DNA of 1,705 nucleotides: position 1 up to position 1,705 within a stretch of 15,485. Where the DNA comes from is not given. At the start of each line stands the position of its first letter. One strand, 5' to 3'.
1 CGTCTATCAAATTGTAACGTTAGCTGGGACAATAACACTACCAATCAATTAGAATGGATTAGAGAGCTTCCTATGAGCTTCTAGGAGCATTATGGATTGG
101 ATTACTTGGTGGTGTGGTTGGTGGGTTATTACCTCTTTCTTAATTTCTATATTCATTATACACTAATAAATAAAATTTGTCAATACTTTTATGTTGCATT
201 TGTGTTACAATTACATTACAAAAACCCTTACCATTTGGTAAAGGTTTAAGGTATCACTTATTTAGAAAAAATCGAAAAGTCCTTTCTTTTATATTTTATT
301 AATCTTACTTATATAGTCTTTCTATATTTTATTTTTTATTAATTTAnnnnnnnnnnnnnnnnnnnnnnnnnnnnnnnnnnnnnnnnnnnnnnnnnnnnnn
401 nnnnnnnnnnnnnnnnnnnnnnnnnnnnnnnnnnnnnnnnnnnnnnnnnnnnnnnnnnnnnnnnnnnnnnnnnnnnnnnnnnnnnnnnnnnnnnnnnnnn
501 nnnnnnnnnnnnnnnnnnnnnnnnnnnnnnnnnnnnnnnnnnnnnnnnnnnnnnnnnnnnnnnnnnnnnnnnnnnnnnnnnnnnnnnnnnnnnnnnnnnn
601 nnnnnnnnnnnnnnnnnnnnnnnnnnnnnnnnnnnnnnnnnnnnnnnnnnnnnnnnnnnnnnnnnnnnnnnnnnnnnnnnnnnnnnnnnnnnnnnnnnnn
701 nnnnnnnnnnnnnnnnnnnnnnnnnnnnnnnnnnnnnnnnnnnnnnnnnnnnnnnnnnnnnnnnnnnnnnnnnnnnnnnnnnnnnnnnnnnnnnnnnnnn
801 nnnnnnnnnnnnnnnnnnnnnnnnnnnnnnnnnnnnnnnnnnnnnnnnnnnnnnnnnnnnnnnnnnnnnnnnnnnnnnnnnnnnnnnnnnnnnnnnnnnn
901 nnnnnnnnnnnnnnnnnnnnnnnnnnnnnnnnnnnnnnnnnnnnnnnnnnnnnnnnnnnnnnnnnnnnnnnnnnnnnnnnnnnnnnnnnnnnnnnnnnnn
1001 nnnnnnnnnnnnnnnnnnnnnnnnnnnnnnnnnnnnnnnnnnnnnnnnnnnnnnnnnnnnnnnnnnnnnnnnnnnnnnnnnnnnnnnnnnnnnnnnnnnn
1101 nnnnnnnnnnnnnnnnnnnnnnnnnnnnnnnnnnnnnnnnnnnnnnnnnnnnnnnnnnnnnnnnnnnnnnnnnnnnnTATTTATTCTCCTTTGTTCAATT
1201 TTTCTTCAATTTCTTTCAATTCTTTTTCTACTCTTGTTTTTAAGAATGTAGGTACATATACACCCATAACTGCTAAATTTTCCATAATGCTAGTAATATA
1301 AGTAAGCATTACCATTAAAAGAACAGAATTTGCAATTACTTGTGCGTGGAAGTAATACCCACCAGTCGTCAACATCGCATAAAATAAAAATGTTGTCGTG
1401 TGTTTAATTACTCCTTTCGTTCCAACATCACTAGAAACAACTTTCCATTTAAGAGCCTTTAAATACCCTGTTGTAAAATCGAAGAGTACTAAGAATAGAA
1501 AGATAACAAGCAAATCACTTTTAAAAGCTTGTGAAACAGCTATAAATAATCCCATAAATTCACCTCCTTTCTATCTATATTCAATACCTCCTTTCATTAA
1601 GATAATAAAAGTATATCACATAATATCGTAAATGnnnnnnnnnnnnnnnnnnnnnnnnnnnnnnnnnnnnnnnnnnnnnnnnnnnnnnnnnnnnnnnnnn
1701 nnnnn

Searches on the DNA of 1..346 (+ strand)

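Call 13: search_dna_similar(query=window:1-346:+, collection=phages, mode=distant, max_evalue=10, max_rows=20)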
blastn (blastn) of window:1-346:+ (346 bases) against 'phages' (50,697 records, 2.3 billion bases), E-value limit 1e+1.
Records with a match: 414; places in all: 435; records where one place covers at least 80% of the query: 0.
Best place of each record, by identity: >=99% 106; 95-99% 14; 90-95% 19; 80-90% 72; 60-80% 203.
By first word of the organism name: Staphylococcus 190; Escherichia 70; Enterococcus 27; Lactococcus 24; Streptococcus 11; Lactobacillus 11; Bacillus 10; Shigella 10; Fusobacterium 6; Aeromonas 6; and 25 more.
By host as written in the record: Staphylococcus aureus 65; - 37; Escherichia coli 31; Staphylococcus sp. 16; Lactococcus lactis 12; Enterococcus faecalis 11; Lactobacillus plantarum 9; Staphylococcus xylosus M1997-2/10 8; and 132 more.
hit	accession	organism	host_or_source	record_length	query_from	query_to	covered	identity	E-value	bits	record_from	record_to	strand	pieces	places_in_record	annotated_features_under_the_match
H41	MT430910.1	Streptococcus phage smHBZ8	Streptococcus mutans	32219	124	223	29%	76.2%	3e-8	65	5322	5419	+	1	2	none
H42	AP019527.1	Lactococcus phage phiQ1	Lactococcus lactis subsp. cremoris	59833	135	220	25%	77.5%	4e-6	57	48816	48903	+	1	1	putative uncharacterized protein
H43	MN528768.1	Lactococcus phage P596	Lactococcus lactis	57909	135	220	25%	77.5%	4e-6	57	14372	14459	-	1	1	lysozyme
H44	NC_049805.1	Lactococcus phage phiQ1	Lactococcus lactis subsp. cremoris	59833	135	220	25%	77.5%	4e-6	57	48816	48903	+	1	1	hypothetical protein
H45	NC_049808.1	Lactococcus phage P596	Lactococcus lactis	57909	135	220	25%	77.5%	4e-6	57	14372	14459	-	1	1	lysozyme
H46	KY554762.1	Lactococcus phage LW31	Lactococcus lactis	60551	137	220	24%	77.0%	4e-6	57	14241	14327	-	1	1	hypothetical protein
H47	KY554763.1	Lactococcus phage LW32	Lactococcus lactis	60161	137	220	24%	77.0%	4e-6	57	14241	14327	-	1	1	hypothetical protein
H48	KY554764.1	Lactococcus phage LW33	Lactococcus lactis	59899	137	220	24%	77.0%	4e-6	57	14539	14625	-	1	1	hypothetical protein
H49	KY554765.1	Lactococcus phage LW4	Lactococcus lactis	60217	137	220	24%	77.0%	4e-6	57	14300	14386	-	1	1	hypothetical protein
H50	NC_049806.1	Lactococcus phage LW31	Lactococcus lactis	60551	137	220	24%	77.0%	4e-6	57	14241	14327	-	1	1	hypothetical protein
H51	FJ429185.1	Lactococcus phage P087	Lactococcus lactis C10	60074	135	217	24%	77.9%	2e-5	56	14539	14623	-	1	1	hypothetical protein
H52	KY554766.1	Lactococcus phage AM6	Lactococcus lactis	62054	135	217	24%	77.9%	2e-5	56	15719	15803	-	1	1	hypothetical protein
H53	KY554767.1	Lactococcus phage AM7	Lactococcus lactis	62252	135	217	24%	77.9%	2e-5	56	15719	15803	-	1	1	hypothetical protein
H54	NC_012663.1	Lactococcus phage P087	Lactococcus lactis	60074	135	217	24%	77.9%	2e-5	56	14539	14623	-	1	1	hypothetical protein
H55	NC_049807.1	Lactococcus phage AM6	Lactococcus lactis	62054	135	217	24%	77.9%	2e-5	56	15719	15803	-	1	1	hypothetical protein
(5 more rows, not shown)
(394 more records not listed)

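Call 36: search_rna_families(source=window, start=1, end=300, threshold=evalue, max_evalue=10)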
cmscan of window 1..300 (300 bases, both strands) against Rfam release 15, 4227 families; matches with E-value up to 10: 9.
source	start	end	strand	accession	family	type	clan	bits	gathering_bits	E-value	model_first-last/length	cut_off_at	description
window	216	291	-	RF02846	Ref84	Gene; antisense;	-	24.5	52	0.43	1-87/87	no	Enterococcus sRNA 84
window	170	244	-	RF03103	RAGATH-34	Gene; sRNA;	-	17.5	60.7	3.4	1-107/107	no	RAGATH-34 RNA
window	206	263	-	RF00722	mir-451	Gene; miRNA;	-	17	66.5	0.41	1-71/71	no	mir-451 microRNA precursor family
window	217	296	-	RF01859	Phe_leader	Cis-reg; leader;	-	15.9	55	3.5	1-125/125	no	Phenylalanine leader peptide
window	86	185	+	RF01797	fstAT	Gene; antitoxin;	-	14.6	72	6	1-94/94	no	Fst antitoxin sRNA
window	22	81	+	RF01626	ceN30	Gene; snRNA; snoRNA; CD-box;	-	14.2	65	3.2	1-73/73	no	Caenorhabditis snoRNA ceN30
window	223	246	+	RF00722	mir-451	Gene; miRNA;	-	13.8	66.5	3.5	17-54/71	no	mir-451 microRNA precursor family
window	196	288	+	RF00506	Thr_leader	Cis-reg; leader;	-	13.5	55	4.8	1-118/118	no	Threonine operon leader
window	186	249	+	RF02377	SurA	Gene; sRNA;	-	11.3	100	0.75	1-279/279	no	SurA sRNA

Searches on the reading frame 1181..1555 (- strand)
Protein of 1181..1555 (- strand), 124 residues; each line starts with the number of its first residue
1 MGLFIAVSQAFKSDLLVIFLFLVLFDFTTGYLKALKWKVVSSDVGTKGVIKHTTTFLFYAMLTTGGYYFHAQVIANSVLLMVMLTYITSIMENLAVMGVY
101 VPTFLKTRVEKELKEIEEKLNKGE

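Call 10: search_protein_families(library=pfam, proteins=[window:1181-1555:-], max_evalue=0.01)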
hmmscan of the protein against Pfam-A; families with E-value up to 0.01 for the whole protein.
window:1181-1555:- (124 aa): 1 family
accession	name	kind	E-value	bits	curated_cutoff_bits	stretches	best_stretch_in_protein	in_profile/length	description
PF05105.17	Phage_holin_4_1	-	2e-16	60.5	22.2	1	14-111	12-113/116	Bacteriophage holin family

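Call 11: search_protein_families(library=phrogs, proteins=[window:1181-1555:-], max_evalue=0.001)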
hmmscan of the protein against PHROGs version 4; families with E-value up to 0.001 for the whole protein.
window:1181-1555:- (124 aa): 1 family
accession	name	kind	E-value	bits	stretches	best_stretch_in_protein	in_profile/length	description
phrog_199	-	lysis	7.5e-14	52.3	1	3-121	17-136/545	holin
